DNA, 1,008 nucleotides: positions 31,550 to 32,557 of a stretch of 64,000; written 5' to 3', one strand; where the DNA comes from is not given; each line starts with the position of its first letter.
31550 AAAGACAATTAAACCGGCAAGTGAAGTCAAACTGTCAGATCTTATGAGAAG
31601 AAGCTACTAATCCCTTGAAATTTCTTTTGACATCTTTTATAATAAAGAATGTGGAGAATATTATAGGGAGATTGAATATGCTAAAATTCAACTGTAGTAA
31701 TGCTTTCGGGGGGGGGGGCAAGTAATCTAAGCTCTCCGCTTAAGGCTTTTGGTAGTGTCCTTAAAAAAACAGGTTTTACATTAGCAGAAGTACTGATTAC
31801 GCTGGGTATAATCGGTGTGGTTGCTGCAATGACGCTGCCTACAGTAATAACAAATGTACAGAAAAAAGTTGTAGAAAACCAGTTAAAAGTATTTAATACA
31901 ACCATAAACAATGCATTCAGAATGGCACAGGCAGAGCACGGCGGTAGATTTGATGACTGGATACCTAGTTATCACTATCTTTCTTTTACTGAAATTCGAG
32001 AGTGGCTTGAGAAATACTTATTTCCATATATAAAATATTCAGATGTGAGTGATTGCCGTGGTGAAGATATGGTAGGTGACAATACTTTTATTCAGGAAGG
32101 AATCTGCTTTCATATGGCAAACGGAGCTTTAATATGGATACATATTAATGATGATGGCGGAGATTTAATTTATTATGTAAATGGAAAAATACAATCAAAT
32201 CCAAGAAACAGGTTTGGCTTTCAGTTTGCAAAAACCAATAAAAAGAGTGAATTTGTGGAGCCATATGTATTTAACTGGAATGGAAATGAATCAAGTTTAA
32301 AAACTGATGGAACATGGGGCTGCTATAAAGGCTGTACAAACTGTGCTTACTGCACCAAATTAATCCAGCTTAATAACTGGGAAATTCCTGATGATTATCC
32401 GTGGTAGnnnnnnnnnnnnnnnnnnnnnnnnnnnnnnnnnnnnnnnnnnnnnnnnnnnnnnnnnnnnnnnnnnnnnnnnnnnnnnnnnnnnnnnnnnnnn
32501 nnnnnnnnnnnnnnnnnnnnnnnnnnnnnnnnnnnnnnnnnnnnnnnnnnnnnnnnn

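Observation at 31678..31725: G11 tract in a prepilin leader with two start codons in two frames: graded phase variation of a pilin-like protein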

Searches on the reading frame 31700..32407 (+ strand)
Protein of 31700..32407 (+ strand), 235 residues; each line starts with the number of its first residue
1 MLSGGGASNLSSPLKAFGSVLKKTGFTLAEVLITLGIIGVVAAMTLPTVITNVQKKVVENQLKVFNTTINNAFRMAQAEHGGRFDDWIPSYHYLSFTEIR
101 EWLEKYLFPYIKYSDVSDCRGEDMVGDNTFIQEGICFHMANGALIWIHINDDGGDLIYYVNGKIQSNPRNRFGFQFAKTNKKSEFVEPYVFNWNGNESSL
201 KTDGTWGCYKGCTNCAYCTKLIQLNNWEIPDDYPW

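Call 5: search_protein_families(library=pfam, proteins=[window:31700-32407:+], max_evalue=0.01)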
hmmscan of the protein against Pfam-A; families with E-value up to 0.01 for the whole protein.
window:31700-32407:+ (235 aa): 2 families
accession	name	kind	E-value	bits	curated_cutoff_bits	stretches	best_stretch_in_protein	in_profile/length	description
PF20318.3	DUF6613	-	1.5e-13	51.6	24.3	2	181-234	145-197/200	Family of unknown function (DUF6613)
PF07963.17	N_methyl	-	2.9e-05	23.9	21.2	1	22-45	3-26/27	Prokaryotic N-terminal methylation motif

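Call 6: search_protein_families(library=ncbifam, proteins=[window:31700-32407:+], max_evalue=0.01)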
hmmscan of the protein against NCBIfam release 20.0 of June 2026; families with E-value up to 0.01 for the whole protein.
window:31700-32407:+ (235 aa): 8 families
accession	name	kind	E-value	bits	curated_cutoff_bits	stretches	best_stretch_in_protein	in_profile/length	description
TIGR01708.2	typeII_sec_gspH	equivalog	1.9e-05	24.7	80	1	24-77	2-55/169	type II secretion system minor pseudopilin GspH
TIGR02532.1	IV_pilin_GFxxxE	domain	5.2e-05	22.9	16.3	1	24-46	2-24/24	prepilin-type N-terminal cleavage/methylation domain-containing protein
TIGR01710.1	typeII_sec_gspG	equivalog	6.4e-05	23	88.85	1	25-75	2-51/134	type II secretion system major pseudopilin GspG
NF007862.0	PRK10574.1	equivalog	0.00018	21.7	138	1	22-66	3-47/145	prepilin peptidase-dependent pilin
NF041013.1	T4P_ComGE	equivalog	0.00021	21.3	49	1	22-62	2-42/83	competence type IV pilus minor pilin ComGE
NF040982.1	ComGD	equivalog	0.00036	21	70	1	24-77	2-55/139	competence type IV pilus minor pilin ComGD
NF041775.1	typeIV_PilA_Myxo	equivalog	0.002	18.2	400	1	23-52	10-39/214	type IV pilin protein PilA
NF040999.1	pilin_ComGC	equivalog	0.0037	17.4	75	0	24-64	2-45/84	competence type IV pilus major pilin ComGC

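Call 7: find_homologous_proteins(query=window:31700-32407:+, max_evalue=0.001)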
Query window:31700-32407:+ (235 aa): 7417 proteins with E <= 0.001 among 8000 candidates; the best 120 are listed.
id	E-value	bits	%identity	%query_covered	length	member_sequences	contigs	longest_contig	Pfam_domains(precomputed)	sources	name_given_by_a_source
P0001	6.6e-153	525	95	99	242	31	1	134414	PF20318.4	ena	-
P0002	1.2e-146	505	92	100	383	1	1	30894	PF07963.18,PF20318.4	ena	-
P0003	2.0e-145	501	91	100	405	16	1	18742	PF07963.18,PF20318.4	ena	-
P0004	9.4e-145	499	91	100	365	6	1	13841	PF07963.18,PF20318.4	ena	-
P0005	8.9e-143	492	90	100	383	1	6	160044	PF07963.18,PF20318.4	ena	-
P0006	1.2e-136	472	84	100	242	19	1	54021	PF20318.4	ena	-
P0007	1.3e-136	472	85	100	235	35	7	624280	PF20318.4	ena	-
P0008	9.9e-136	469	84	99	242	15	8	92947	PF07963.18,PF20318.4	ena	-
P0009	4.6e-123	428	83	91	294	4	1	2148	PF07963.18,PF20318.4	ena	-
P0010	1.8e-122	426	79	100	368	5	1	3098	PF07963.18,PF20318.4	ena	-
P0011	3.8e-121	421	81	91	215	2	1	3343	PF07963.18,PF20318.4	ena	-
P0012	4.8e-120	418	69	99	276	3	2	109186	PF07963.18,PF20318.4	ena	-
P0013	5.7e-120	417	76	100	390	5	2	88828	PF07963.18,PF20318.4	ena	-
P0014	1.3e-119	416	76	100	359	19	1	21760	PF07963.18,PF20318.4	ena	-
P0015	3.9e-113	395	75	91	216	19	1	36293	PF07963.18,PF20318.4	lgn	-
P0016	2.6e-111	389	77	91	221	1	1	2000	PF07963.18,PF20318.4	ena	-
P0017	1.3e-106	374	72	91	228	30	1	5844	PF07963.18,PF20318.4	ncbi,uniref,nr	ncbi:type II secretion system protein [Spirochaetes bacterium]|uniref:Type II secretion system prote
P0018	4.9e-106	372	73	91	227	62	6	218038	PF07963.18,PF20318.4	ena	-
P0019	7.7e-106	371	72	91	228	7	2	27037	PF07963.18,PF20318.4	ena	-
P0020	2.5e-102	360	65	100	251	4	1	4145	PF07963.18,PF20318.4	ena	-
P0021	1.3e-101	357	62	100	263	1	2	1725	PF20318.4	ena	-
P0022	1.5e-101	357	64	100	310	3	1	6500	PF20318.4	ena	-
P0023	2.2e-85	304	62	91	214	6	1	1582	PF20318.4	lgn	-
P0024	5.9e-73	263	58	91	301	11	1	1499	PF07963.18,PF20318.4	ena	-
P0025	9.7e-72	259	57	91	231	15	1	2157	PF07963.18,PF20318.4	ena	-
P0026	4.1e-71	257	54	95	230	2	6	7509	PF07963.18,PF20318.4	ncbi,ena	-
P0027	7.1e-71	257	57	91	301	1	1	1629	PF07963.18,PF20318.4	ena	-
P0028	3.2e-70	254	53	97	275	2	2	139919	PF07963.18,PF20318.4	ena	-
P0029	4.1e-70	254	75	58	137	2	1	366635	PF20318.4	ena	-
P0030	4.4e-70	254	56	91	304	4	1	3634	PF07963.18,PF20318.4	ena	-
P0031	5.6e-70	254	53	97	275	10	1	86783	PF07963.18,PF20318.4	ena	-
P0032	7.9e-70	253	57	91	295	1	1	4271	PF20318.4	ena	-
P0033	9.5e-70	253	53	95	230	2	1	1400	PF07963.18,PF20318.4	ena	-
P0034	1.5e-68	249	56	91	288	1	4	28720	PF07963.18,PF20318.4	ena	-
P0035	2.5e-67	245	54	91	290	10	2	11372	PF20318.4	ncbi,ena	-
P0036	3.0e-67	245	50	96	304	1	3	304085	PF07963.18,PF20318.4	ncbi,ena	-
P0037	9.1e-67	243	51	92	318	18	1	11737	PF20318.4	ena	-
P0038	3.2e-66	241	54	91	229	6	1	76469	PF07963.18,PF20318.4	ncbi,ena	-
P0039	4.6e-66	241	53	91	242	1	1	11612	PF20318.4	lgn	-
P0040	5.7e-66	241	50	98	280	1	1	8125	PF07963.18,PF20318.4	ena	-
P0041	9.4e-66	240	50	96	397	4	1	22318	PF07963.18,PF20318.4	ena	-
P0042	1.5e-65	239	50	98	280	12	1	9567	PF20318.4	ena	-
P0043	2.2e-65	239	51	96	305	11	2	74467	PF07963.18,PF20318.4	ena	-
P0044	2.4e-65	239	54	91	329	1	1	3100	PF07963.18,PF20318.4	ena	-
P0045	3.7e-65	238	52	91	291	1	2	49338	PF20318.4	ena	-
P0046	8.9e-65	237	52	91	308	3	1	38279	PF07963.18,PF20318.4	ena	-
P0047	1.6e-64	236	51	98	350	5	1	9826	PF20318.4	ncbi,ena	-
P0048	3.9e-64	235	51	97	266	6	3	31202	PF20318.4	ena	-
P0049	7.7e-64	234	54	91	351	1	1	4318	PF07963.18,PF20318.4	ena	-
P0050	2.1e-62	229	53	91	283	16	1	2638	PF20318.4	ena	-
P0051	3.1e-62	228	49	91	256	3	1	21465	PF07963.18,PF20318.4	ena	-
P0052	6.4e-61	224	49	90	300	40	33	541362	PF20318.4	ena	-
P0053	6.5e-61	224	49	91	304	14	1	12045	PF20318.4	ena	-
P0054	7.7e-61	224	49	90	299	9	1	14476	PF20318.4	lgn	-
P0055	8.8e-61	224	67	66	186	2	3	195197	PF07963.18,PF20318.4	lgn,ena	-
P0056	1.4e-60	223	47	95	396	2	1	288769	PF20318.4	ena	-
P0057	1.6e-60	223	49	90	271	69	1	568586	PF20318.4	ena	-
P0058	1.7e-60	223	48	95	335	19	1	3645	PF20318.4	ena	-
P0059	2.6e-60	222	47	90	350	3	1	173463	PF20318.4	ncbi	-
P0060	3.2e-60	222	47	90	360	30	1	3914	PF20318.4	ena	-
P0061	3.9e-60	221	49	95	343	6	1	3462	PF20318.4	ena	-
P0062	4.4e-60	221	47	94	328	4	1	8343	PF20318.4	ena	-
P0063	4.9e-60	221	46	94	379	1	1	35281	PF20318.4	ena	-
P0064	5.1e-60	221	44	99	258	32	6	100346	PF20318.4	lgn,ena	-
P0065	5.2e-60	221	46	94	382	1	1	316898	PF20318.4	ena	-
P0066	5.4e-60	221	46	94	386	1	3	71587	PF20318.4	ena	-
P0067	5.8e-60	221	46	94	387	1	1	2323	PF20318.4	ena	-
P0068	7.0e-60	221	47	90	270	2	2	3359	PF20318.4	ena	-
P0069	8.3e-60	220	45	94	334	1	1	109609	PF20318.4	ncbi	-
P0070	1.2e-59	220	46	93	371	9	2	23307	PF20318.4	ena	-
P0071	1.5e-59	220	47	90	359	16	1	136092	PF20318.4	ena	-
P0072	3.4e-59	218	45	94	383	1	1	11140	PF20318.4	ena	-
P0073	8.7e-59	217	46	100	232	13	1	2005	PF20318.4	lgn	-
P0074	1.3e-58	216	46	90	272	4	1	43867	PF20318.4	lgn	-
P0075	2.6e-58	216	45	99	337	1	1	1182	PF20318.4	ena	-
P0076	6.6e-58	214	45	95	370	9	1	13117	PF20318.4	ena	-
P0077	8.7e-58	214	44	90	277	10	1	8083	PF20318.4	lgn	-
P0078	1.5e-57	213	45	94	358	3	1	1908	PF20318.4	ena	-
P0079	1.8e-57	213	44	96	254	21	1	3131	PF07963.18,PF20318.4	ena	-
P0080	2.7e-57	212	45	95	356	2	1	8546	PF20318.4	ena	-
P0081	4.4e-57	211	43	95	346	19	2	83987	PF20318.4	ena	-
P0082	9.5e-57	210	44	91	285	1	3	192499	PF20318.4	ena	-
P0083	1.2e-56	210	45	91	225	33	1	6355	PF20318.4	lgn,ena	-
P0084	1.3e-56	210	44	95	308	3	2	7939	PF07963.18,PF20318.4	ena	-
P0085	1.7e-56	210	43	97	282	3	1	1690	PF07963.18,PF20318.4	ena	-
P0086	1.8e-56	209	48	95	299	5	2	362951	PF20318.4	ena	-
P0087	2.2e-55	206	47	91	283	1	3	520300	PF20318.4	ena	-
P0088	4.5e-54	202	45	92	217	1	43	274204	PF20318.4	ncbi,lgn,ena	-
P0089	6.5e-54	201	46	90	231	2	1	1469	PF07963.18,PF20318.4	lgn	-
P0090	1.5e-53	200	46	91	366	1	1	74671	PF20318.4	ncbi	-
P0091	2.8e-53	199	47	86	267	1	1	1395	PF20318.4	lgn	-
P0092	2.9e-53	199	46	91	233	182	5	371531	PF20318.4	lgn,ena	-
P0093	1.3e-52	197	46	93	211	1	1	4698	PF20318.4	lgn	-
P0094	1.4e-52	197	44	92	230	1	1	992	PF20318.4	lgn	-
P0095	1.8e-52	196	45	91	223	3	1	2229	PF20318.4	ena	-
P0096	2.3e-52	196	45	91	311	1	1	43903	PF20318.4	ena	-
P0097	4.8e-52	195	43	92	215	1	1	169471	PF20318.4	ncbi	-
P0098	9.4e-52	194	45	100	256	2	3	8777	PF07963.18,PF20318.4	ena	-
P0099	1.2e-51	194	45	89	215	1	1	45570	PF20318.4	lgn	-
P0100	4.8e-51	192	46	91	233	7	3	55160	PF20318.4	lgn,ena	-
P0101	9.5e-51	191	43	91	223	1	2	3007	PF20318.4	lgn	-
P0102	1.1e-50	191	45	92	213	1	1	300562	PF20318.4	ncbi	-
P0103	1.1e-50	190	43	91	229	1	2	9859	PF20318.4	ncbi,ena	-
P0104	4.9e-50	188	44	91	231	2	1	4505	PF20318.4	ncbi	-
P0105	5.7e-50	188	44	91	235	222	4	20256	PF20318.4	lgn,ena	-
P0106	1.7e-49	187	42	92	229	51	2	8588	PF20318.4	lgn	-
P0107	1.8e-49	187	43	92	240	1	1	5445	PF07963.18,PF20318.4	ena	-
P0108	2.4e-49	186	44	91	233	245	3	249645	PF07963.18,PF20318.4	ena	-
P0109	4.1e-49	185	44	91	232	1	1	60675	PF07963.18,PF20318.4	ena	-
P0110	5.7e-49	185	44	91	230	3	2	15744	PF20318.4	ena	-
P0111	6.6e-49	185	41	95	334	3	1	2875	PF20318.4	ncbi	-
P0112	8.4e-49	184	41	95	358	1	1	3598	PF20318.4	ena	-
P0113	1.2e-48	184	45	91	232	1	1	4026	PF07963.18,PF20318.4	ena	-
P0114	1.5e-48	183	43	91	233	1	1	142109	PF07963.18,PF20318.4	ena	-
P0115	1.6e-48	183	43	91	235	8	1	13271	PF20318.4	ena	-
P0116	1.6e-48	183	43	91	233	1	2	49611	PF07963.18,PF20318.4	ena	-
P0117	2.3e-48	183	44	91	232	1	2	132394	PF07963.18,PF20318.4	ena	-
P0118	2.9e-48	183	43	91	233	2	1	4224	PF07963.18,PF20318.4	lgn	-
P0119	3.2e-48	182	43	91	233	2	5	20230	PF07963.18,PF20318.4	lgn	-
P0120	3.3e-48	182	44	91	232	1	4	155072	PF07963.18,PF20318.4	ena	-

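Call 10: find_encoding_contigs(protein=P0001, flank=3000, max_places=10)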
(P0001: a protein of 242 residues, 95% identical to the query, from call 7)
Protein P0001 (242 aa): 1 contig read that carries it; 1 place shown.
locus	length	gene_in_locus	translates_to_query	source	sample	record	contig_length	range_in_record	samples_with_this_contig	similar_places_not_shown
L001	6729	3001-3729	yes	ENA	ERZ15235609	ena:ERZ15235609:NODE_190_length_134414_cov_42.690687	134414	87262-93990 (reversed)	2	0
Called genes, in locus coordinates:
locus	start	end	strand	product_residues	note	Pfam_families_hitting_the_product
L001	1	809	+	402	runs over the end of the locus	PF00009:GTP_EFTU, PF03144:GTP_EFTU_D2, PF03143:GTP_EFTU_D3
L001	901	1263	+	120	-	-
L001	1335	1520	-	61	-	-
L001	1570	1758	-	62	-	PF01402:RHH_1 (weak)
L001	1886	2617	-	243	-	-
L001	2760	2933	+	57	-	-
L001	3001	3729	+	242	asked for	PF20318:DUF6613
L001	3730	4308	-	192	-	PF02572:CobA_CobO_BtuR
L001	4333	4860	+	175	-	PF01812:5-FTHF_cyc-lig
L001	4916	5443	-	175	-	-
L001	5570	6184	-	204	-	PF00574:CLP_protease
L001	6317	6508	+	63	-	-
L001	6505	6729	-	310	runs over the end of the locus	-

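Call 11: find_encoding_contigs(protein=window:31700-32407:+, flank=3000, max_places=10)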
Protein window:31700-32407:+ (235 aa): 23 contigs read that carry it; 2 places shown.
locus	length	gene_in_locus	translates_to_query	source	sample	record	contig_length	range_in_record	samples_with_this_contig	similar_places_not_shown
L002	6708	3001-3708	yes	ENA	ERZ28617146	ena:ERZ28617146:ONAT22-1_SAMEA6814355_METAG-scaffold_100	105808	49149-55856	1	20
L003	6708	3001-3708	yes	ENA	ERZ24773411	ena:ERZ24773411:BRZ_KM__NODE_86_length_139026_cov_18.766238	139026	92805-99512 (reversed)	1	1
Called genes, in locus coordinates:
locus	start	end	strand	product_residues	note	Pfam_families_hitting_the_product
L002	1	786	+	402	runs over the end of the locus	PF00009:GTP_EFTU, PF03144:GTP_EFTU_D2, PF03143:GTP_EFTU_D3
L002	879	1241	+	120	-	-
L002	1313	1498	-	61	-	-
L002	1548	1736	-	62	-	PF01402:RHH_1 (weak)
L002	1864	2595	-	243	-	-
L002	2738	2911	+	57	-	-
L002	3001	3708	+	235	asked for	PF20318:DUF6613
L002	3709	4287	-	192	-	PF02572:CobA_CobO_BtuR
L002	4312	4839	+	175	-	PF01812:5-FTHF_cyc-lig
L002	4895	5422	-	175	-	-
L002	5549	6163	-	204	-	PF00574:CLP_protease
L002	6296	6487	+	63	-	-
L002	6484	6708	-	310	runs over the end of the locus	-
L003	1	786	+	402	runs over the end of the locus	PF00009:GTP_EFTU, PF03144:GTP_EFTU_D2, PF03143:GTP_EFTU_D3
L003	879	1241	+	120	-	-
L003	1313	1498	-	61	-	-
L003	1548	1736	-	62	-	PF01402:RHH_1 (weak)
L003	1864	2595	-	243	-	-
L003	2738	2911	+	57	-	-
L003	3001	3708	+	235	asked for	PF20318:DUF6613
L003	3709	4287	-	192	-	PF02572:CobA_CobO_BtuR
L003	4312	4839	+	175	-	PF01812:5-FTHF_cyc-lig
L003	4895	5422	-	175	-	-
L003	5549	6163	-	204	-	PF00574:CLP_protease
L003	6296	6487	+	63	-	-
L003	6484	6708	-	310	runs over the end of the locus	-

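Call 13: list_cluster_members(proteins=[P0001, window:31700-32407:+, P0008, P0006, P0007])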
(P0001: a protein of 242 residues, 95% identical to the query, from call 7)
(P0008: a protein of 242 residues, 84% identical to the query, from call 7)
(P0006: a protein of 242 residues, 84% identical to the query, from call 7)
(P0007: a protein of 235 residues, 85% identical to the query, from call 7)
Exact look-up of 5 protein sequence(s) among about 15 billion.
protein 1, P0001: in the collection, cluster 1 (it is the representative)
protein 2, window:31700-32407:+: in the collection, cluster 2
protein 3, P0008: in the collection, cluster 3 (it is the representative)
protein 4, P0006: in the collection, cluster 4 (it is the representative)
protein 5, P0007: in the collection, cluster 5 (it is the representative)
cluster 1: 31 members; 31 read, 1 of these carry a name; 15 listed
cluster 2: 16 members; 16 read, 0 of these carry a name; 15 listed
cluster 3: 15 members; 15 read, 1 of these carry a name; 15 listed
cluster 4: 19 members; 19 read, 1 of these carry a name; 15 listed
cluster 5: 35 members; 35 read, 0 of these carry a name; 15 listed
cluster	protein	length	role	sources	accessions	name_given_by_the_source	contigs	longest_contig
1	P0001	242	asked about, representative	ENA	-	-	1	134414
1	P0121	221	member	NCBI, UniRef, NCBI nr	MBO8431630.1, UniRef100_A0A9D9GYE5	type II secretion system protein [Spirochaetes bacterium] | Type II secretion system protein n=1 Tax=Candidatus Scatousia excrementipullorum ... | type II secretion system protein [Candidatus Scatousia excrementipullorum]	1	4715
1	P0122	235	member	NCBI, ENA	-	-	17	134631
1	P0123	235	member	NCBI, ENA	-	-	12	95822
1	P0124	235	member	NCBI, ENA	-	-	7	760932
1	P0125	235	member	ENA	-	-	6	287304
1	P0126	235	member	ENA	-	-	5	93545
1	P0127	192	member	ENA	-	-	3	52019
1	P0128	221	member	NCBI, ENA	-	-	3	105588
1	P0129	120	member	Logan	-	-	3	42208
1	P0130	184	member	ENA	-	-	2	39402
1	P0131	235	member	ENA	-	-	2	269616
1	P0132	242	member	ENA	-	-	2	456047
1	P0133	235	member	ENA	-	-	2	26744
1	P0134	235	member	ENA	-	-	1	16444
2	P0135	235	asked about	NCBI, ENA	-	-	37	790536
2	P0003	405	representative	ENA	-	-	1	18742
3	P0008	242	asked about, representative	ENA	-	-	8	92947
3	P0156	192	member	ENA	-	-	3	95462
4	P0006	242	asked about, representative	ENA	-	-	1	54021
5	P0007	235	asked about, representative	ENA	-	-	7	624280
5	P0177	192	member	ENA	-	-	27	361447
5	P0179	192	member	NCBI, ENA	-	-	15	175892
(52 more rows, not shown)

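Call 16: find_encoding_contigs(protein=P0177, flank=1500, max_places=10)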
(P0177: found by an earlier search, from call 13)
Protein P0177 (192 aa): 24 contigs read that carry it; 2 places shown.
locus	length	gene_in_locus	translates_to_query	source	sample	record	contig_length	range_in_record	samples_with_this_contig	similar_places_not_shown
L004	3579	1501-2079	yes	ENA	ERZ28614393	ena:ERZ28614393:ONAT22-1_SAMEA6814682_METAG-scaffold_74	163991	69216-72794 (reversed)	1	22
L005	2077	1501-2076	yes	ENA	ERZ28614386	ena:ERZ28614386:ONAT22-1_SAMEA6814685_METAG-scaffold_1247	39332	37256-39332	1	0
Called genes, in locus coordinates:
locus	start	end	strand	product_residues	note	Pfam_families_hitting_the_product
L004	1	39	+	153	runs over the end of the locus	PF01252:Peptidase_A8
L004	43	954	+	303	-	PF01479:S4 (weak), PF00849:PseudoU_synth_2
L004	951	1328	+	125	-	-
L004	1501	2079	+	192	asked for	PF20318:DUF6613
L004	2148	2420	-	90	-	-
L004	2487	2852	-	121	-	-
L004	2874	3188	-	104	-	PF12732:YtxH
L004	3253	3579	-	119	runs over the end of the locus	-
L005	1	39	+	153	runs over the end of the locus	PF01252:Peptidase_A8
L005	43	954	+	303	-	PF01479:S4 (weak), PF00849:PseudoU_synth_2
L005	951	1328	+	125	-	-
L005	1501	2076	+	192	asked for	PF20318:DUF6613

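Call 17: find_encoding_contigs(protein=P0003, flank=3000, max_places=4)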
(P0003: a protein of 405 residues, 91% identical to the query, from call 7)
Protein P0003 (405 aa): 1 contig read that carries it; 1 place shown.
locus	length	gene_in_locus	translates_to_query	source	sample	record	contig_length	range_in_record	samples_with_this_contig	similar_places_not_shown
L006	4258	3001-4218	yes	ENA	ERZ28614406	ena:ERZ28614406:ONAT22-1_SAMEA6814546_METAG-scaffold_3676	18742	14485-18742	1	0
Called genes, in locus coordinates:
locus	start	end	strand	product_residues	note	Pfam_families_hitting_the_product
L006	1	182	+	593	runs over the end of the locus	PF00128:Alpha-amylase (faint), PF14871:GHL6 (faint)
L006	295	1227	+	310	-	-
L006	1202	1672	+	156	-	PF01252:Peptidase_A8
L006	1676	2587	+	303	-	PF01479:S4 (weak), PF00849:PseudoU_synth_2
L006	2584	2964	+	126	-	-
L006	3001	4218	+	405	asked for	PF07963:N_methyl (weak), PF20318:DUF6613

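Call 28: find_encoding_contigs(protein=P0127, flank=1500, max_places=10)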
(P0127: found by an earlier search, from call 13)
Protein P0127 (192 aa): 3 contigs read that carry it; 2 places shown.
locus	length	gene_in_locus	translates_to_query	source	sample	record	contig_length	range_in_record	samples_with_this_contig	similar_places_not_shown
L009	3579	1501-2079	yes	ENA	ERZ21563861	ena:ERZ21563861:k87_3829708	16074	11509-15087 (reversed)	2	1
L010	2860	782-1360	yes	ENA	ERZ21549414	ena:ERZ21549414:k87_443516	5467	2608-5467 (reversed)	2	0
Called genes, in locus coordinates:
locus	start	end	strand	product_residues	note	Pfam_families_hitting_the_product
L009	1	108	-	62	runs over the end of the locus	PF01402:RHH_1 (weak)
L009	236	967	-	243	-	-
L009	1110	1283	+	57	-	-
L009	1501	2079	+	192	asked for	PF20318:DUF6613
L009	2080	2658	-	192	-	PF02572:CobA_CobO_BtuR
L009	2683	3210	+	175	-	PF01812:5-FTHF_cyc-lig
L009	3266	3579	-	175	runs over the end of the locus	-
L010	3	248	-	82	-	?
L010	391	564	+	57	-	-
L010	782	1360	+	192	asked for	PF20318:DUF6613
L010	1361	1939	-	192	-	PF02572:CobA_CobO_BtuR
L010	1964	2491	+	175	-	PF01812:5-FTHF_cyc-lig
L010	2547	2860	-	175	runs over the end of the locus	-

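Call 29: find_encoding_contigs(protein=P0156, flank=1500, max_places=10)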
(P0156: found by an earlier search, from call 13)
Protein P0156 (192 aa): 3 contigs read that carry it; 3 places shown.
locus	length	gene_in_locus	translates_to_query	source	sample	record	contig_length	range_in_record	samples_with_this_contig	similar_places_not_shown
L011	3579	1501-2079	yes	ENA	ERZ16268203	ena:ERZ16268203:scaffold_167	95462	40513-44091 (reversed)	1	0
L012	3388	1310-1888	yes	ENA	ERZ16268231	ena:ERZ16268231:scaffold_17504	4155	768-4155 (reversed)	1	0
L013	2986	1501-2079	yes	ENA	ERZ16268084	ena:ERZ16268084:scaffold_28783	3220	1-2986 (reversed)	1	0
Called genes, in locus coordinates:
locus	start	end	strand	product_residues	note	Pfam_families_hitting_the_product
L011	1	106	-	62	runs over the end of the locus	PF01402:RHH_1 (weak)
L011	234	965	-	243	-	-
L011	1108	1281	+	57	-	-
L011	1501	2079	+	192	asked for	PF20318:DUF6613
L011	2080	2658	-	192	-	PF02572:CobA_CobO_BtuR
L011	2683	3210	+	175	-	PF01812:5-FTHF_cyc-lig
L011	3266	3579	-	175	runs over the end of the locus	-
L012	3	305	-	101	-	?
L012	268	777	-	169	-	-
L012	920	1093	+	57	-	-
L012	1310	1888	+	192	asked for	PF20318:DUF6613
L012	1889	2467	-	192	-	PF02572:CobA_CobO_BtuR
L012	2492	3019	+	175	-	PF01812:5-FTHF_cyc-lig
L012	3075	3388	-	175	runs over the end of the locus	-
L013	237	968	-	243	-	-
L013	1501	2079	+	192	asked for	PF20318:DUF6613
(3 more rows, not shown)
